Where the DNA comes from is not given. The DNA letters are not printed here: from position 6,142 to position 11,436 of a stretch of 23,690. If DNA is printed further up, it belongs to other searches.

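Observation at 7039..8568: PolD DP2 active-site intein ends in Ala-Arg instead of His-Asn/Gln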

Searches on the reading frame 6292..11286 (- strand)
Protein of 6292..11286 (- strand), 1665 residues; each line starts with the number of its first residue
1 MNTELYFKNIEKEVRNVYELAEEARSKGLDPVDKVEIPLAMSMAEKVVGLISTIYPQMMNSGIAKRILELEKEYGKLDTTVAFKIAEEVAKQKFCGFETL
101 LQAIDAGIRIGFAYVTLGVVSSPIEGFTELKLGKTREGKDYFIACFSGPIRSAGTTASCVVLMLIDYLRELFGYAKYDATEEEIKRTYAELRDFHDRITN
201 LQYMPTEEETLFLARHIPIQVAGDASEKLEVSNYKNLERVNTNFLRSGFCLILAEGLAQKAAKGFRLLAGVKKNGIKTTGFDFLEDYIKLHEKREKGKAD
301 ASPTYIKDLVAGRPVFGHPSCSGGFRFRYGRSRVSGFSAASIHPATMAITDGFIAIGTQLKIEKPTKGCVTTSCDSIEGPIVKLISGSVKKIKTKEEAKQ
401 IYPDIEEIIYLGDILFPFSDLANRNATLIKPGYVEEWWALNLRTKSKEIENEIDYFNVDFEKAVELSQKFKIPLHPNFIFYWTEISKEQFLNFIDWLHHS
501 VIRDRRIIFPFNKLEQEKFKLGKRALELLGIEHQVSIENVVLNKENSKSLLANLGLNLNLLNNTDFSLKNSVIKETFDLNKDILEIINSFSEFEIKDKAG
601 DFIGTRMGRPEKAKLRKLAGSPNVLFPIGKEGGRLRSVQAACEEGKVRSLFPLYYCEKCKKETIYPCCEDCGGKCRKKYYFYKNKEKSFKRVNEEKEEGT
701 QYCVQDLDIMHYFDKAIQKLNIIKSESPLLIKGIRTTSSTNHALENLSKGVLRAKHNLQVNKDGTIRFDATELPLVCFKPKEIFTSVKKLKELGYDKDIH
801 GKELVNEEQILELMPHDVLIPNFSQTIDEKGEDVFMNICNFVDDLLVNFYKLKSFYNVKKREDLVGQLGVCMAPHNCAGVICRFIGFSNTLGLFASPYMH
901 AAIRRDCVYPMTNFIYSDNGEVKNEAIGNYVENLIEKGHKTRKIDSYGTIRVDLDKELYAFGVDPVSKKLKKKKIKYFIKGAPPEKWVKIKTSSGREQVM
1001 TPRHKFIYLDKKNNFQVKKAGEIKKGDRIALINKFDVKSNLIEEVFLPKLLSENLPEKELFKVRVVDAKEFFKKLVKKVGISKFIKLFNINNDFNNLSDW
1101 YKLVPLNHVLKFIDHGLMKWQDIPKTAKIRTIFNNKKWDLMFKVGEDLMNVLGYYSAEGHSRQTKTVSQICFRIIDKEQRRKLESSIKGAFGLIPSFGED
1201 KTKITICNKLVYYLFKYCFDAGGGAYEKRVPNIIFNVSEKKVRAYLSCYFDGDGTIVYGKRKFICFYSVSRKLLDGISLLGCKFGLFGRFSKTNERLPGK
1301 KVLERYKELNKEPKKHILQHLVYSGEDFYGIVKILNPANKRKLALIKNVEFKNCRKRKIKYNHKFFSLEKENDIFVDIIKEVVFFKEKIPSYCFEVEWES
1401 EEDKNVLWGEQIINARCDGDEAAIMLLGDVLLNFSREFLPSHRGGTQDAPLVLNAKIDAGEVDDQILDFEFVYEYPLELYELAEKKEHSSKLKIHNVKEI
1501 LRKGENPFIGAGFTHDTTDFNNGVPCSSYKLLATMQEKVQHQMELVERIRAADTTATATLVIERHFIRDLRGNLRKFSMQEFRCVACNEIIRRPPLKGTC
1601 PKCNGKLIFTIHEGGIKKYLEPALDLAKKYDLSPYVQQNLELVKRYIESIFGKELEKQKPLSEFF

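Call 4: search_protein_families(library=pfam, proteins=[window:6292-11286:-], max_evalue=0.01)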
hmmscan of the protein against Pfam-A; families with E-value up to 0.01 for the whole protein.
window:6292-11286:- (1665 aa): 5 families
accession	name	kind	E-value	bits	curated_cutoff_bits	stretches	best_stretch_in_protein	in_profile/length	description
PF24844.1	PolC_DP2_central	-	8.4e-109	364.3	24.3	1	296-684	5-366/372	DNA polymerase II large subunit DP2, central domain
PF24846.1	PolC_DP2_cat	-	2.7e-94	315.9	24.3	2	730-907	7-177/299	DNA polymerase II large subunit DP2, catalytic domain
PF03833.19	PolC_DP2_N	-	5.6e-73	245.9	24.3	1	6-289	2-270/271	DNA polymerase II large subunit DP2, N-terminal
PF14890.11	Intein_splicing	-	2.4e-11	44.1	35.8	1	956-1397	19-141/155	Intein splicing domain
PF14528.11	LAGLIDADG_3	-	8.4e-11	42.4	22.5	1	1242-1313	3-73/82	LAGLIDADG-like domain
